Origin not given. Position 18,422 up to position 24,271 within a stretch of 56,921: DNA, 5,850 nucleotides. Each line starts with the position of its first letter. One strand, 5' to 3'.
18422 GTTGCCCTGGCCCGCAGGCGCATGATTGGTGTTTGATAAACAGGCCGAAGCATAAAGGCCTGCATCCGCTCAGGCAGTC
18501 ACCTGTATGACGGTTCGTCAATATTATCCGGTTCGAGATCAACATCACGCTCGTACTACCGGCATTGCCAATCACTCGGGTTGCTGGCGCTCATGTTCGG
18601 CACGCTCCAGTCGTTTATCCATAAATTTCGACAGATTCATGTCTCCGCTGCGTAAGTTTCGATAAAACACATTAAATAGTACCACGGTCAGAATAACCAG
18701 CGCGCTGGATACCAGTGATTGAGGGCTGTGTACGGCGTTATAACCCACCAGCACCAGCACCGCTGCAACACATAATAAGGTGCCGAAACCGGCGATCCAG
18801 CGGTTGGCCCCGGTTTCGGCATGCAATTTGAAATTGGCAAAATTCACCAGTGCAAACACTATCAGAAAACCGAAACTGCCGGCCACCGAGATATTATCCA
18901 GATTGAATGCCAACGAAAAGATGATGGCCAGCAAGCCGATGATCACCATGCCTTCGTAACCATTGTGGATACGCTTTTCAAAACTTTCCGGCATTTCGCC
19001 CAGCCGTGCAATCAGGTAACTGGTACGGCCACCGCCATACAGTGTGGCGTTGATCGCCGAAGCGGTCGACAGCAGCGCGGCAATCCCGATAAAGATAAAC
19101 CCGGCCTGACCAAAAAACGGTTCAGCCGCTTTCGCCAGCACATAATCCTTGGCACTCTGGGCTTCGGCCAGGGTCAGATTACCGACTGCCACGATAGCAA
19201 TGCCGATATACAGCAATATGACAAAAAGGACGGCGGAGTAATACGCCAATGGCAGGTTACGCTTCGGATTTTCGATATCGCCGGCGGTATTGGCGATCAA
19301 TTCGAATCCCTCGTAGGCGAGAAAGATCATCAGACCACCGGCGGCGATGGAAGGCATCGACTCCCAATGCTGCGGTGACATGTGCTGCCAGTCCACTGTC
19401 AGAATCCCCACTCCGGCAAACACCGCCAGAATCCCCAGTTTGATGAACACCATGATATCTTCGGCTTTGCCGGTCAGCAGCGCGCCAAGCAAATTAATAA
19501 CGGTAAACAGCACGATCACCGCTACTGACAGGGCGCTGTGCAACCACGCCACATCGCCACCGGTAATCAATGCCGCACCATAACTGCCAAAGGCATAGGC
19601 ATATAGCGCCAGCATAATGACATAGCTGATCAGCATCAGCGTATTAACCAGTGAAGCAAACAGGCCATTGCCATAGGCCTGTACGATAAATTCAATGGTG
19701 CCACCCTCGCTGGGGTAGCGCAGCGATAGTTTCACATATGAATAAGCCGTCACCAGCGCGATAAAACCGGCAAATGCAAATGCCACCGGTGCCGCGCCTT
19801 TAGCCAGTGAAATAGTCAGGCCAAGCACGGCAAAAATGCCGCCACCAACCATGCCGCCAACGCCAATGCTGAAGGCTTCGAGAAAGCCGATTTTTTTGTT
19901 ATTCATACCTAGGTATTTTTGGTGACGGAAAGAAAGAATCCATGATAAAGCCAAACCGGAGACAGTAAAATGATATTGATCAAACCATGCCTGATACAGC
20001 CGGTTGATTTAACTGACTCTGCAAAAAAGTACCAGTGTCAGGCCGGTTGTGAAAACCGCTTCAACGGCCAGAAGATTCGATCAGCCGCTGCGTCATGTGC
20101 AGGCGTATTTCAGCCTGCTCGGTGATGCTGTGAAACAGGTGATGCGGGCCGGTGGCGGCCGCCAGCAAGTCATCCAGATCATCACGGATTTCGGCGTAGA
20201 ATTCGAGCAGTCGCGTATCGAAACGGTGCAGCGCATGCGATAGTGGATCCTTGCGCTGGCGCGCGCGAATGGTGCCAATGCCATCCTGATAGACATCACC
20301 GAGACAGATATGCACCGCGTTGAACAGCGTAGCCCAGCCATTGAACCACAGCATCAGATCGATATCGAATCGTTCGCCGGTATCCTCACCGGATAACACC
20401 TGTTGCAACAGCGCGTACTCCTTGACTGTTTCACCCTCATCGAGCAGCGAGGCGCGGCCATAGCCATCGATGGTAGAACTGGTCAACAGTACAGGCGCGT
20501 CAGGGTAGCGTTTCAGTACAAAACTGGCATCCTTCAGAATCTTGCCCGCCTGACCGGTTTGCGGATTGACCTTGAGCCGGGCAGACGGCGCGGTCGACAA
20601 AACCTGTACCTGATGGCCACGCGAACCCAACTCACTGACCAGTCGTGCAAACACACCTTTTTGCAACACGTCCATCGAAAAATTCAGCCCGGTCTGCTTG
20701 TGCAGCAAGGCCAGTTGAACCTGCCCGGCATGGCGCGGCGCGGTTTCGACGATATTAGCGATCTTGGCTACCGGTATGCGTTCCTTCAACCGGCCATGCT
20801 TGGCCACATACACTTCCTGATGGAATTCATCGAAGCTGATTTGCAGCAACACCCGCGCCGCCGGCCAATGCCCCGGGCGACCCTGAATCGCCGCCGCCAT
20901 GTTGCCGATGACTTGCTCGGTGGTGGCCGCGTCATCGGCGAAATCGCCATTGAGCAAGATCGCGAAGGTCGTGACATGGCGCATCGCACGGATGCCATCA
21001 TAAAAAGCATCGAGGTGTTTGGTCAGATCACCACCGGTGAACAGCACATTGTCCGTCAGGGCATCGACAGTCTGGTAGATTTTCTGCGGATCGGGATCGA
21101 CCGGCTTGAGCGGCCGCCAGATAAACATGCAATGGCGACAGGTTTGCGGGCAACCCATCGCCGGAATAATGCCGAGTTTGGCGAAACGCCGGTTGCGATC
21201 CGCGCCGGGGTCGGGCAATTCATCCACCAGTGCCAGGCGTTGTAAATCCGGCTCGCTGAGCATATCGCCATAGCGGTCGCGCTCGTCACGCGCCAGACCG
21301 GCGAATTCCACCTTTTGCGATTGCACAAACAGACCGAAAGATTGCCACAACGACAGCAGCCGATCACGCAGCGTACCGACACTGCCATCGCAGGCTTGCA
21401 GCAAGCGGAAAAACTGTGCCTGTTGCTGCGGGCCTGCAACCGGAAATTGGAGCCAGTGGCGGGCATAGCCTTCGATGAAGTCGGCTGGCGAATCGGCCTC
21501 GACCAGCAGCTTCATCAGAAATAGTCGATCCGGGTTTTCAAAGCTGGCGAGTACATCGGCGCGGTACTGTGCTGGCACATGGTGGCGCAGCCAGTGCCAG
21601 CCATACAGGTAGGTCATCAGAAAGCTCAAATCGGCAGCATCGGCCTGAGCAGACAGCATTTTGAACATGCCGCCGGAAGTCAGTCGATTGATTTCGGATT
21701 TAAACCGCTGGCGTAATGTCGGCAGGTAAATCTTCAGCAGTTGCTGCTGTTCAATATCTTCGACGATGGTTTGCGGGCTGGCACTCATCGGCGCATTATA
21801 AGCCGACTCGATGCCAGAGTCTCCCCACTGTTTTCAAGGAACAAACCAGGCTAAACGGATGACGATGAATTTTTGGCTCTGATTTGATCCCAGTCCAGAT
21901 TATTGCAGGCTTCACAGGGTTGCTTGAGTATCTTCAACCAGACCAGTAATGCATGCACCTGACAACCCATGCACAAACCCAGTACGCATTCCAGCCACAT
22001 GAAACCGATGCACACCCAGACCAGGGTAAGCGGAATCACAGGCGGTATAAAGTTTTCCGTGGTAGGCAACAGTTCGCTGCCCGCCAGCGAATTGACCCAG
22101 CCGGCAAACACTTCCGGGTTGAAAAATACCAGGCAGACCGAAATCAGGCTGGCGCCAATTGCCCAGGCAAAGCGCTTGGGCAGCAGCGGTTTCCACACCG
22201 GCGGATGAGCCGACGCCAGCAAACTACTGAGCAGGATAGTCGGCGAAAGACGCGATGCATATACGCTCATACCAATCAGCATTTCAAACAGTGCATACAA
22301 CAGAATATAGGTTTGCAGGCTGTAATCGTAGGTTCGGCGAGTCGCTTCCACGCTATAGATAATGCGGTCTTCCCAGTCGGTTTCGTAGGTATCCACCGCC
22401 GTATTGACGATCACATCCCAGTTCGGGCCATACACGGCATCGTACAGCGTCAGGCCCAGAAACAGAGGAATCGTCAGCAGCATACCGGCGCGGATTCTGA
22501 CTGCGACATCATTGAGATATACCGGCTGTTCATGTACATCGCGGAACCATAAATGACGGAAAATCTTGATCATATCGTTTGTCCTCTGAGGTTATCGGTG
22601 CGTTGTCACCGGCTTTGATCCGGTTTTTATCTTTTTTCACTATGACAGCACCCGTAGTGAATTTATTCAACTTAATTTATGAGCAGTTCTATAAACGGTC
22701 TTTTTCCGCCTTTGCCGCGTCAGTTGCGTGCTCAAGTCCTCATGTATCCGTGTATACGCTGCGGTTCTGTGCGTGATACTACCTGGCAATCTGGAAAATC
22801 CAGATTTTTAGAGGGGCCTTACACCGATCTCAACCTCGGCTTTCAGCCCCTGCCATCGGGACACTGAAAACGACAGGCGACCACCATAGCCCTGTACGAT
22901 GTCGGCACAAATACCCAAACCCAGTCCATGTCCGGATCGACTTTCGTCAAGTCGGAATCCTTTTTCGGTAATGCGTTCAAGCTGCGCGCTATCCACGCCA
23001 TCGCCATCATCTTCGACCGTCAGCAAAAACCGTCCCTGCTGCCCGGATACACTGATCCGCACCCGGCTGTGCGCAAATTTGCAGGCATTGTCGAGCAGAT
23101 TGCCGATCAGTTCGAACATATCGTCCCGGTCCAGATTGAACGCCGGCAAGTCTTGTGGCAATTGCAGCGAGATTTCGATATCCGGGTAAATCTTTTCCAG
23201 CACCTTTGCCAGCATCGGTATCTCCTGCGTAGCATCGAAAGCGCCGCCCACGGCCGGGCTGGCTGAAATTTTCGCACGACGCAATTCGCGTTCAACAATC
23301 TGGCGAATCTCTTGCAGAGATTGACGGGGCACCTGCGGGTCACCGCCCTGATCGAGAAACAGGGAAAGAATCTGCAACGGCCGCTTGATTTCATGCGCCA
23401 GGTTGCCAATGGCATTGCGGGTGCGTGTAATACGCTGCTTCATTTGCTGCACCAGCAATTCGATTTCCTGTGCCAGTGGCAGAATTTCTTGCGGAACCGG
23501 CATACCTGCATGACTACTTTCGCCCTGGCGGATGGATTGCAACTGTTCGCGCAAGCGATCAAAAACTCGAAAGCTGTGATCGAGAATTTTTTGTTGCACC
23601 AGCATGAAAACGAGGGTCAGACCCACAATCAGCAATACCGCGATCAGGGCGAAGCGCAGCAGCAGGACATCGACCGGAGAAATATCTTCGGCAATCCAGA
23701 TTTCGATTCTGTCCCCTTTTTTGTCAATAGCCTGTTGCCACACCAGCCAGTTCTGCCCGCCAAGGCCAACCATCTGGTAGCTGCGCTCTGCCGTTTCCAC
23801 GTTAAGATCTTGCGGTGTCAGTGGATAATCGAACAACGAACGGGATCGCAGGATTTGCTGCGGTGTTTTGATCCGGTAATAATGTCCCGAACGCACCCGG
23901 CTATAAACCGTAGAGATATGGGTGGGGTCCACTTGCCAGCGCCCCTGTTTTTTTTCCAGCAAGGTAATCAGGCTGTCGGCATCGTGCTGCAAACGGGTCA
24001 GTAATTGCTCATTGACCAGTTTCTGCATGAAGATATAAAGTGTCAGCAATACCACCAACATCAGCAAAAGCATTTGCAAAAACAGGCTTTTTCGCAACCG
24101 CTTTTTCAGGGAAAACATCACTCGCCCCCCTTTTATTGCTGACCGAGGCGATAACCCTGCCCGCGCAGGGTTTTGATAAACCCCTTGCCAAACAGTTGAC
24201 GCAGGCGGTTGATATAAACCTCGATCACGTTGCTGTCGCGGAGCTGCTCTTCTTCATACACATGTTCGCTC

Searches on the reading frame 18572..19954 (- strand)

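Call 47: search_protein_families(library=pfam, proteins=[window:18572-19954:-], max_evalue=0.00001)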
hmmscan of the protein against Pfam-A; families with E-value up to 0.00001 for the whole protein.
window:18572-19954:- (460 aa): 2 families
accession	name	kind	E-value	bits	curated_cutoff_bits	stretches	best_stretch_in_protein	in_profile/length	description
PF13520.12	AA_permease_2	-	2.5e-38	132.6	27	1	22-425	1-426/427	Amino acid permease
PF00324.27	AA_permease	-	4.6e-21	75.5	24.6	1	28-400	3-414/470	Amino acid permease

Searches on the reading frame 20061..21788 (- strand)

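Call 47: search_protein_families(library=pfam, proteins=[window:20061-21788:-], max_evalue=0.00001)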
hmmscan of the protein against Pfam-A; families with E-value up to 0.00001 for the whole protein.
window:20061-21788:- (575 aa): 1 family
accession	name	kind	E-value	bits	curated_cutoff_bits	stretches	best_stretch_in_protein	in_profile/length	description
PF04055.27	Radical_SAM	-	5.5e-06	27.1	29.5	1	207-291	1-91/166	Radical SAM superfamily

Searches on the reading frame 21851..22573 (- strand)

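Call 47: search_protein_families(library=pfam, proteins=[window:21851-22573:-], max_evalue=0.00001)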
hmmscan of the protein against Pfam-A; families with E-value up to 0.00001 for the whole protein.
window:21851-22573:- (240 aa): 1 family
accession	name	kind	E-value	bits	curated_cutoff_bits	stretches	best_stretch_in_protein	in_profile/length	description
PF14340.12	DUF4395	-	3.2e-10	40.8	24.5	1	88-210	26-128/130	Domain of unknown function (DUF4395)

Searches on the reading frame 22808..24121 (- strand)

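Call 47: search_protein_families(library=pfam, proteins=[window:22808-24121:-], max_evalue=0.00001)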
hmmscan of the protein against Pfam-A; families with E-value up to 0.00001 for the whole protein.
window:22808-24121:- (437 aa): 2 families
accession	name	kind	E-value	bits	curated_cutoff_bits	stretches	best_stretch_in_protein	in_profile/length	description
PF02518.31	HATPase_c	-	3.1e-17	63.5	26.4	1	331-425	2-100/111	Histidine kinase-, DNA gyrase B-, and HSP90-like ATPase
PF14501.12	HATPase_c_5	-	5.8e-06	26.6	22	0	332-419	3-89/102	GHKL domain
